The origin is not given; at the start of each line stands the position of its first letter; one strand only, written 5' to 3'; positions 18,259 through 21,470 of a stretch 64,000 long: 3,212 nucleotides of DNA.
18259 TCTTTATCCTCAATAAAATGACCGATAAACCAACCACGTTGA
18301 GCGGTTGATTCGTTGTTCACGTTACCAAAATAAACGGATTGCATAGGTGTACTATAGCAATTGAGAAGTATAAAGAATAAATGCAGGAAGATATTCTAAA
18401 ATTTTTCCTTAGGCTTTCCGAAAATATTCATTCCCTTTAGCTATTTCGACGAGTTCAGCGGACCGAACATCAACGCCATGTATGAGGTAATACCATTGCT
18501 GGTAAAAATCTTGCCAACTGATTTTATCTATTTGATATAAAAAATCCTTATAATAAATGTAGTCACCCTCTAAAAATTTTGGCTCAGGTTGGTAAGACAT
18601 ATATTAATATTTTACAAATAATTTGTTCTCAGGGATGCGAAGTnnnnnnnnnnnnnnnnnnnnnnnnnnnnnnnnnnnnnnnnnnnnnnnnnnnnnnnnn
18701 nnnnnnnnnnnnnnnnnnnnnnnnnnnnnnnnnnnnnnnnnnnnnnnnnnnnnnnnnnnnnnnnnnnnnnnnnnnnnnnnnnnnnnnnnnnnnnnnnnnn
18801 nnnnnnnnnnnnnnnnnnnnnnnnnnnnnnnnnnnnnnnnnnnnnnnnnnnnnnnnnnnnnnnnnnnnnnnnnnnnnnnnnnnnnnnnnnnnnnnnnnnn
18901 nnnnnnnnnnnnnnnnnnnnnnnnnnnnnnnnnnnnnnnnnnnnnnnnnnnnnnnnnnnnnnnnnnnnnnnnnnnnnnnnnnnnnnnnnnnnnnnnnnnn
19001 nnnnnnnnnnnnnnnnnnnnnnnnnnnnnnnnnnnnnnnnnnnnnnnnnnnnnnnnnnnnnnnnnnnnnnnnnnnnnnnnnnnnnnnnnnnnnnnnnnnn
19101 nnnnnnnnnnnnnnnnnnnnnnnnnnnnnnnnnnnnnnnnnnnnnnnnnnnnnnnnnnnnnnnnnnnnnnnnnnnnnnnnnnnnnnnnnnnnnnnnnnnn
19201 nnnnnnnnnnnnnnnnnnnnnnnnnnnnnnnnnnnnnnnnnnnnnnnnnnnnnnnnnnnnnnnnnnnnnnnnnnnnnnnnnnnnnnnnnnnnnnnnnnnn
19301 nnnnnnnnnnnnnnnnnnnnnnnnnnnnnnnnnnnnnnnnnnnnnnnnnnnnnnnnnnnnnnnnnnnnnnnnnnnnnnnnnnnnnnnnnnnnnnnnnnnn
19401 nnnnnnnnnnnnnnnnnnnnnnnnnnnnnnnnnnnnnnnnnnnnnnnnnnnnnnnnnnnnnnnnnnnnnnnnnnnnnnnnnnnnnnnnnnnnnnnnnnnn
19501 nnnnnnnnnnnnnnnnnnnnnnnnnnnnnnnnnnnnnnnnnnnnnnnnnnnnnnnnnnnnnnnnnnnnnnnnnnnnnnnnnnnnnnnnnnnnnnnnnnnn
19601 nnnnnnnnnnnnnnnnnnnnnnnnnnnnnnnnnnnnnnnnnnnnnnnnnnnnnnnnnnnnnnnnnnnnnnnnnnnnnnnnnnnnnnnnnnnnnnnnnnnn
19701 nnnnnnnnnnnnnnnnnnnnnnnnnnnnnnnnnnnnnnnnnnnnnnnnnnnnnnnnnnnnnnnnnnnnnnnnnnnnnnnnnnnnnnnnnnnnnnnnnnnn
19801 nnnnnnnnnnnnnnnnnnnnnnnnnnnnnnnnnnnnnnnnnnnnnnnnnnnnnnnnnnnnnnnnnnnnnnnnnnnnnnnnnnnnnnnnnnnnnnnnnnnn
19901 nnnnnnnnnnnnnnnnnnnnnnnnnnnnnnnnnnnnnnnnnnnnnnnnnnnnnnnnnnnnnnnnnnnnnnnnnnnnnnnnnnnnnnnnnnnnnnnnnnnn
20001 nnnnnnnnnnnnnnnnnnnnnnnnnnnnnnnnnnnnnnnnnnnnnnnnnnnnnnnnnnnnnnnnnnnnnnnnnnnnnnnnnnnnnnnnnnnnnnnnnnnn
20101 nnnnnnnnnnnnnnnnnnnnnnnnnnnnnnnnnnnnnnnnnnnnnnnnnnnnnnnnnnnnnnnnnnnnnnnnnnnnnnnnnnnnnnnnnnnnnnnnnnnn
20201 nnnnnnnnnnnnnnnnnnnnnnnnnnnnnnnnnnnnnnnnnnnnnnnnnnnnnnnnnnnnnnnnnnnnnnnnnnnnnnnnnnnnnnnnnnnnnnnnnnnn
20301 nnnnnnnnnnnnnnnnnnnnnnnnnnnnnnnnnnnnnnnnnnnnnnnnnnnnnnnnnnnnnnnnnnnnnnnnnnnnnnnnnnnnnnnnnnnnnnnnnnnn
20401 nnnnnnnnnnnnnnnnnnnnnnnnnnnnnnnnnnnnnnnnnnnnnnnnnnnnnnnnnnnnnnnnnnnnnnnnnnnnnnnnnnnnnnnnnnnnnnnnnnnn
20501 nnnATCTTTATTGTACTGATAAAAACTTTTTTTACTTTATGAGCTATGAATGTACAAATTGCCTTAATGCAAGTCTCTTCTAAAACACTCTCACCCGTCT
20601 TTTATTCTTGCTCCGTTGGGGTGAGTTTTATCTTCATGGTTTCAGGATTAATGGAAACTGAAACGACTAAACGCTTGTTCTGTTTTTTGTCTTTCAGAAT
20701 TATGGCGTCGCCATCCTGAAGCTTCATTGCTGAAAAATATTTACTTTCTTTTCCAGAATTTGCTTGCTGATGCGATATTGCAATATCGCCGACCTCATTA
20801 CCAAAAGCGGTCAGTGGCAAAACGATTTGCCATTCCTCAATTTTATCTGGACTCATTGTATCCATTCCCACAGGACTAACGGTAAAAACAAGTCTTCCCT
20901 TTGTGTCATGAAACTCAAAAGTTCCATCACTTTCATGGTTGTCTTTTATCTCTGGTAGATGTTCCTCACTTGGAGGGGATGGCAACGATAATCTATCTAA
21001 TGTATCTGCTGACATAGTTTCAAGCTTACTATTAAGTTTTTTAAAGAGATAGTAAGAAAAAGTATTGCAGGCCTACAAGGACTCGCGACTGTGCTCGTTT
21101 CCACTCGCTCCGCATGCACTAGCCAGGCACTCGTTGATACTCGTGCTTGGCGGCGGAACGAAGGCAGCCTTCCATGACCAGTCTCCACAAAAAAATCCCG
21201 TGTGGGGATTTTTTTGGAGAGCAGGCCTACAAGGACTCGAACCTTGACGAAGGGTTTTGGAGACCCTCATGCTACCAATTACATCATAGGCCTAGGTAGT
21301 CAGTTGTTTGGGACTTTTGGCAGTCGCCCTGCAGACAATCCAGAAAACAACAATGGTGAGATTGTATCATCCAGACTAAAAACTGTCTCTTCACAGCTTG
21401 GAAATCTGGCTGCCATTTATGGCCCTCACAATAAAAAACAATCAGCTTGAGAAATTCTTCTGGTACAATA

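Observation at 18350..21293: tRNA-Trp with a 19-bp direct repeat of its 3' end 135 bp downstream, abutting an AT-rich segment encoding a double zinc-ribbon protein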

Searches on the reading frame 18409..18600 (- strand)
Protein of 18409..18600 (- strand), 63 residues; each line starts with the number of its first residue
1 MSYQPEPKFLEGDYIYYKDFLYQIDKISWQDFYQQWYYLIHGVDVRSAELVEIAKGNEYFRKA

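Call 8: search_protein_families(library=pfam, proteins=[window:18409-18600:-], max_evalue=0.1)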
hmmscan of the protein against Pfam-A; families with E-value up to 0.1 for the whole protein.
window:18409-18600:- (63 aa): 0 families

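Call 55: search_protein_families(library=phrogs, proteins=[window:18409-18600:-], max_evalue=0.1)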
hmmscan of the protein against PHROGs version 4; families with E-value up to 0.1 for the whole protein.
window:18409-18600:- (63 aa): 0 families

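Call 69: search_protein_families(library=padloc, proteins=[window:18409-18600:-], max_evalue=0.1)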
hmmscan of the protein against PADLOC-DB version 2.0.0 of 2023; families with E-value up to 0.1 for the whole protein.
window:18409-18600:- (63 aa): 0 families

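Call 70: search_protein_families(library=ncbifam, proteins=[window:18409-18600:-], max_evalue=0.1)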
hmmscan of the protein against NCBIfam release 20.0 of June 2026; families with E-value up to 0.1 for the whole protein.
window:18409-18600:- (63 aa): 0 families

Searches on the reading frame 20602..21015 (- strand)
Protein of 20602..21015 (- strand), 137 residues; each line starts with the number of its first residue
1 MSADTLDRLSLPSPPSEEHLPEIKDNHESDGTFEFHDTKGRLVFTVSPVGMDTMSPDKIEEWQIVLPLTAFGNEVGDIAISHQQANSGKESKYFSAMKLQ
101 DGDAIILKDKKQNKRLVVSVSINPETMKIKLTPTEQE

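Call 8: search_protein_families(library=pfam, proteins=[window:20602-21015:-], max_evalue=0.1)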
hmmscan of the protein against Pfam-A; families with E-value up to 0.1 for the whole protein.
window:20602-21015:- (137 aa): 0 families

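Call 55: search_protein_families(library=phrogs, proteins=[window:20602-21015:-], max_evalue=0.1)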
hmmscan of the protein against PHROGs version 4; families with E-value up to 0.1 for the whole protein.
window:20602-21015:- (137 aa): 0 families

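Call 69: search_protein_families(library=padloc, proteins=[window:20602-21015:-], max_evalue=0.1)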
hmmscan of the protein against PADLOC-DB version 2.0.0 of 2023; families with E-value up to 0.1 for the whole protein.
window:20602-21015:- (137 aa): 0 families

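Call 70: search_protein_families(library=ncbifam, proteins=[window:20602-21015:-], max_evalue=0.1)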
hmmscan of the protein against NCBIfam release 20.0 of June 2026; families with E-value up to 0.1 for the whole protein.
window:20602-21015:- (137 aa): 0 families

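Call 116: list_cluster_members(proteins=[window:20602-21012:-, window:18409-18597:-, window:17970-18341:-, window:17167-17928:-])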
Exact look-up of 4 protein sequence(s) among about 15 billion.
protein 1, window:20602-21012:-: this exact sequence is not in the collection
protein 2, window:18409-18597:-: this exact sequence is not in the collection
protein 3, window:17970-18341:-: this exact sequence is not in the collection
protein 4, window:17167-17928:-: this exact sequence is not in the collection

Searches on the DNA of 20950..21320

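Call 74: search_rna_families(source=window, start=20950, end=21320, threshold=evalue, max_evalue=10)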
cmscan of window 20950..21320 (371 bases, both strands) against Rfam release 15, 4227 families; matches with E-value up to 10: 6.
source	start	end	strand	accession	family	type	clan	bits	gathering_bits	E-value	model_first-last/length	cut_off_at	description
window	21222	21293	-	RF00005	tRNA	Gene; tRNA;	CL00001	60.7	29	6.6e-13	1-71/71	no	tRNA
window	21219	21292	-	RF00211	SNORD35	Gene; snRNA; snoRNA; CD-box;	CL00056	16.3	36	0.61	1-88/88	no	Small nucleolar RNA SNORD35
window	21016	21061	-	RF03476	mir-7360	Gene; miRNA;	-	15.6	47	4.5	1-59/59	no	mir-7360 microRNA precursor family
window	21194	21214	+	RF01379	CRISPR-DR66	Gene; CRISPR;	CL00014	15.4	45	6.1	6-26/37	no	CRISPR RNA direct repeat element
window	21187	21283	-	RF00106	RNAI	Gene; antisense;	-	14.7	47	2.7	1-102/102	no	RNAI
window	21223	21266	-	RF01684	mascRNA-menRNA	Gene;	-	14.4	42.5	3.6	1-56/56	no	MALAT1-associated small cytoplasmic RNA/MEN beta RNA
